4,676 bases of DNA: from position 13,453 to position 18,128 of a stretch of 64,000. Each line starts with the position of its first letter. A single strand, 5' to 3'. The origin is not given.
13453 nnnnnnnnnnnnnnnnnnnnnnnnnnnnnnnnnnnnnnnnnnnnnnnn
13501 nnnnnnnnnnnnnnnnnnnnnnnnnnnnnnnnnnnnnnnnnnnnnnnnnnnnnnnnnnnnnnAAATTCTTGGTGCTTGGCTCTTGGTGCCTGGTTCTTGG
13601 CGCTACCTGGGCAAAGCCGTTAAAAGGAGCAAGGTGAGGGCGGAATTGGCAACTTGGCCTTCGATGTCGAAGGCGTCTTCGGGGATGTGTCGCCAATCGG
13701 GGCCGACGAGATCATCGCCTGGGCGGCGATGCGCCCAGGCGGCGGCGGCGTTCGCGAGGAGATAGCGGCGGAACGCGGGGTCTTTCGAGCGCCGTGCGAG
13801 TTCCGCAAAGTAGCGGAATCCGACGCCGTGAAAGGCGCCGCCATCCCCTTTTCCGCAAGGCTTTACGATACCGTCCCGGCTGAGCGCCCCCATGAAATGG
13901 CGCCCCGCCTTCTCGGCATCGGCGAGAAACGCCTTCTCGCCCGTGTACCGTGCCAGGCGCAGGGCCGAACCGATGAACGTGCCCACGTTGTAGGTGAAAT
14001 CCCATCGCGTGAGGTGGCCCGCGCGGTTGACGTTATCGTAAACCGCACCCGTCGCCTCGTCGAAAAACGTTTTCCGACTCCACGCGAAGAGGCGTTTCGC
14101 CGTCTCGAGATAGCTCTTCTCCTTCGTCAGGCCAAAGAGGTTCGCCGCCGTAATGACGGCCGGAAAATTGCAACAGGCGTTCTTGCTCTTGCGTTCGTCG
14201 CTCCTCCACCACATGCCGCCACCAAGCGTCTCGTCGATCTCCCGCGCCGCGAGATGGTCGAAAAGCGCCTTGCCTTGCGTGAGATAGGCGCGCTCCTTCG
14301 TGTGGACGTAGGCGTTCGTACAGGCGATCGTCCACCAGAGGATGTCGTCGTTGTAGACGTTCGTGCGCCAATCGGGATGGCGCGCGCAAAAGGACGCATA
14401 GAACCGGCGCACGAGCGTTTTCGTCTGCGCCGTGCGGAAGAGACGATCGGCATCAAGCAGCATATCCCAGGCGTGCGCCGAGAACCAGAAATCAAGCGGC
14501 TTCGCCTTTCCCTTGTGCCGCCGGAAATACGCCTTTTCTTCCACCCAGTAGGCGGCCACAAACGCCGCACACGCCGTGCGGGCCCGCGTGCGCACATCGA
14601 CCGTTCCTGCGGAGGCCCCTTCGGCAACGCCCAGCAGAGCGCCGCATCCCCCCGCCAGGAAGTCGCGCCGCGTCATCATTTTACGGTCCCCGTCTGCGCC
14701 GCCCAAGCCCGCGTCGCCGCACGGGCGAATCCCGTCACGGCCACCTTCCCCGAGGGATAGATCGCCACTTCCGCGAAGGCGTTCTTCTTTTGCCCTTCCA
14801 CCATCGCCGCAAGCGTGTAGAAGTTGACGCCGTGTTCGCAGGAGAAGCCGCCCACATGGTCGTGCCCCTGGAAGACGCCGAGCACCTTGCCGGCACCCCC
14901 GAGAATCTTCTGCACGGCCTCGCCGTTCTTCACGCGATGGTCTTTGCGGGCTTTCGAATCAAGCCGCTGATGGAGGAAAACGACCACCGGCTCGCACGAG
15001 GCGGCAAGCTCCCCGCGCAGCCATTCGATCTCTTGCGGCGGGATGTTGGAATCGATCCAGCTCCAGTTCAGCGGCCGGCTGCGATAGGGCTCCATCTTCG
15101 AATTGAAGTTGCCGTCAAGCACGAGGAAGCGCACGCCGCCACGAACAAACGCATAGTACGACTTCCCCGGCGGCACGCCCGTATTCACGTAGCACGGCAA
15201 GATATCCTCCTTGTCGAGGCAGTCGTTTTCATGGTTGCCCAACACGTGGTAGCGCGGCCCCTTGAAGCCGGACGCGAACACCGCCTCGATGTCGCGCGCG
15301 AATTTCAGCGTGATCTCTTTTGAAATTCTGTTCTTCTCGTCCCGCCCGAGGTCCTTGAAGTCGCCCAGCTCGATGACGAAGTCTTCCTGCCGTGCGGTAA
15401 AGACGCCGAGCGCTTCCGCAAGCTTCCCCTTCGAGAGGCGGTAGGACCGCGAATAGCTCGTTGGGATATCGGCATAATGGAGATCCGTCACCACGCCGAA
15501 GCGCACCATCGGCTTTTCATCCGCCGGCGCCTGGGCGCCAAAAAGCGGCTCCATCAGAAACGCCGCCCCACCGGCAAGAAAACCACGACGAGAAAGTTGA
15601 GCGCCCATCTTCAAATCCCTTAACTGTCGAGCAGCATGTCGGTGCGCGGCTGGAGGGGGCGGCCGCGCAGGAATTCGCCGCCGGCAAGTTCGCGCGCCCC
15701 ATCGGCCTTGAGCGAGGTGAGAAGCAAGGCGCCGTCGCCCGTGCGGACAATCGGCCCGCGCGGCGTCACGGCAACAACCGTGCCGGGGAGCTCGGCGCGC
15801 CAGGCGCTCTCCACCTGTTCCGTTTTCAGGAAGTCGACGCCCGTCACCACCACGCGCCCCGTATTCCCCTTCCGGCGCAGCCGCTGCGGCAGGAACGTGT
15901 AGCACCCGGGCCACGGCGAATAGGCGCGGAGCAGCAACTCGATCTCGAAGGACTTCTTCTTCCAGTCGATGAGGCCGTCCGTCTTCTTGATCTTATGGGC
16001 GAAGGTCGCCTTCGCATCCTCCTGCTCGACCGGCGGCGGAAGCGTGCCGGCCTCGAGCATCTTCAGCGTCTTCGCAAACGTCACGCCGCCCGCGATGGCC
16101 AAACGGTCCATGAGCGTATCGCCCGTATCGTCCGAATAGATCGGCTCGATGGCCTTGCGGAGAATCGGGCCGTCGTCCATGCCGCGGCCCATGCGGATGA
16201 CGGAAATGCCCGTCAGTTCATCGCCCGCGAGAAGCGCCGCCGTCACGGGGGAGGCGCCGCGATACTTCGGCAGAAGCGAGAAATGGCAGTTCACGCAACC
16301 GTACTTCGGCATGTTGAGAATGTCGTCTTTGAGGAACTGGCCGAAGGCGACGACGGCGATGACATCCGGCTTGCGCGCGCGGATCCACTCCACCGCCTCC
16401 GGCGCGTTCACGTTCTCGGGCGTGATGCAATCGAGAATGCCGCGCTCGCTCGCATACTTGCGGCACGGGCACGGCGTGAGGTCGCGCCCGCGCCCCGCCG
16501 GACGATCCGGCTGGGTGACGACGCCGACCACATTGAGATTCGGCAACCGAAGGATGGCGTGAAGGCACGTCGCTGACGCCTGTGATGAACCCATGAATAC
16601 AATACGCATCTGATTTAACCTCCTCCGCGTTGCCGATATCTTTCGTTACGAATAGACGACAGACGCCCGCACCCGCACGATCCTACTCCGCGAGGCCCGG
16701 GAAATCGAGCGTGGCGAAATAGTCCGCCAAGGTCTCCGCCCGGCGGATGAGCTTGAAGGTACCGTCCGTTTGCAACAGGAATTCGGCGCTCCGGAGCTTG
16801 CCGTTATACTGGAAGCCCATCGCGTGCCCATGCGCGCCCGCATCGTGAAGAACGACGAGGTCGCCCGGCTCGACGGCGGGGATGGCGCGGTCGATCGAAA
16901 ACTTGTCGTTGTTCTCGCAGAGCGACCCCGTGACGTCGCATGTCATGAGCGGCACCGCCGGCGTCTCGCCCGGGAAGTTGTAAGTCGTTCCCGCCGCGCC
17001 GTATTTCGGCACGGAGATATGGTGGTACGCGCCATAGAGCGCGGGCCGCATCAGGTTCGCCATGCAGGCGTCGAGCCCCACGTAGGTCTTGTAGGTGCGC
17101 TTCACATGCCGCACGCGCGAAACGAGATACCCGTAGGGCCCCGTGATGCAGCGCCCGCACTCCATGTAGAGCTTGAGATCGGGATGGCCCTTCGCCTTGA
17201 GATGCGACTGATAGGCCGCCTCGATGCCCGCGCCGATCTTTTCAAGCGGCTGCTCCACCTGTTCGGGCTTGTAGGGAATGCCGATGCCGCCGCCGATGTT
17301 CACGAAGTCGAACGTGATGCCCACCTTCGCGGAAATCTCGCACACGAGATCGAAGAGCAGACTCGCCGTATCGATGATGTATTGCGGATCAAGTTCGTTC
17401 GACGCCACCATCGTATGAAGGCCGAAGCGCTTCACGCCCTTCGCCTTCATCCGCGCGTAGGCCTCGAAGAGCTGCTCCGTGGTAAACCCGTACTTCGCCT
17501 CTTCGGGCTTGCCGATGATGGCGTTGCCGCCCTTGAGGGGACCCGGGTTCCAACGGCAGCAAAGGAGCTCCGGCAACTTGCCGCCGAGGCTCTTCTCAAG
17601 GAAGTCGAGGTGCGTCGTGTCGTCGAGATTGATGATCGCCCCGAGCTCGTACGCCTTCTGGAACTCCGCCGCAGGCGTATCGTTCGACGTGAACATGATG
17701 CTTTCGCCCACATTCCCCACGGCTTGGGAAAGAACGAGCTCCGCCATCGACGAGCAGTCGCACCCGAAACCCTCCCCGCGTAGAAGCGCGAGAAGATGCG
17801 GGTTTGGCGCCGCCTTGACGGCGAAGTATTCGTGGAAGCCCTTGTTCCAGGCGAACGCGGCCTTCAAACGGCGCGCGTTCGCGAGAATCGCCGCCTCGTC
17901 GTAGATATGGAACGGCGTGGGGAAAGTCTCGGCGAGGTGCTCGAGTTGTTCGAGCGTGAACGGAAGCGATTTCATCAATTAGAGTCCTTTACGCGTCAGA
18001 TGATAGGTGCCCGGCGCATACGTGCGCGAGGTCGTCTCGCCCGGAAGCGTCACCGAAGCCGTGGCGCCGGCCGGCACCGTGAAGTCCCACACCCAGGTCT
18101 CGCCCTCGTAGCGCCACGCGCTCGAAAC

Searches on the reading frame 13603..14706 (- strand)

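Call 34: search_protein_families(library=pfam, proteins=[window:13603-14706:-], max_evalue=0.0001)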
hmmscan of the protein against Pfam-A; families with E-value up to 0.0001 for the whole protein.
window:13603-14706:- (367 aa): 2 families
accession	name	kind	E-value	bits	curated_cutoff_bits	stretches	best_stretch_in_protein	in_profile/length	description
PF03663.20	Glyco_hydro_76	-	1.3e-41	143.8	25.9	1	40-344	4-336/366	Glycosyl hydrolase family 76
PF07944.18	Beta-AFase-like_GH127_cat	-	8.9e-05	22.1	24.9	0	170-265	166-252/376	Beta-L-arabinofuranosidase, GH127 catalytic domain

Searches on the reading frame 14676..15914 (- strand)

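Call 34: search_protein_families(library=pfam, proteins=[window:14676-15914:-], max_evalue=0.0001)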
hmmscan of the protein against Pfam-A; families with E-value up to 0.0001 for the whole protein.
window:14676-15914:- (412 aa): 1 family
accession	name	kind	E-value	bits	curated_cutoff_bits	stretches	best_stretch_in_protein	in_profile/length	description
PF00149.33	Metallophos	-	1.9e-11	45.2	21.5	1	138-354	2-190/191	Calcineurin-like phosphoesterase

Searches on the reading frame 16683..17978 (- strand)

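Call 34: search_protein_families(library=pfam, proteins=[window:16683-17978:-], max_evalue=0.0001)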
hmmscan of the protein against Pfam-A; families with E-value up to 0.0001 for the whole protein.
window:16683-17978:- (431 aa): 2 families
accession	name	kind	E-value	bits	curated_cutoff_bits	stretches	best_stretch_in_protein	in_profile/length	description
PF02784.22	Orn_Arg_deC_N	-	3.4e-28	99.1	23.4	1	31-279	4-246/247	Pyridoxal-dependent decarboxylase, pyridoxal binding domain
PF00278.28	Orn_DAP_Arg_deC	-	1.4e-18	67.3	23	1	203-381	5-95/95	Pyridoxal-dependent decarboxylase, C-terminal sheet domain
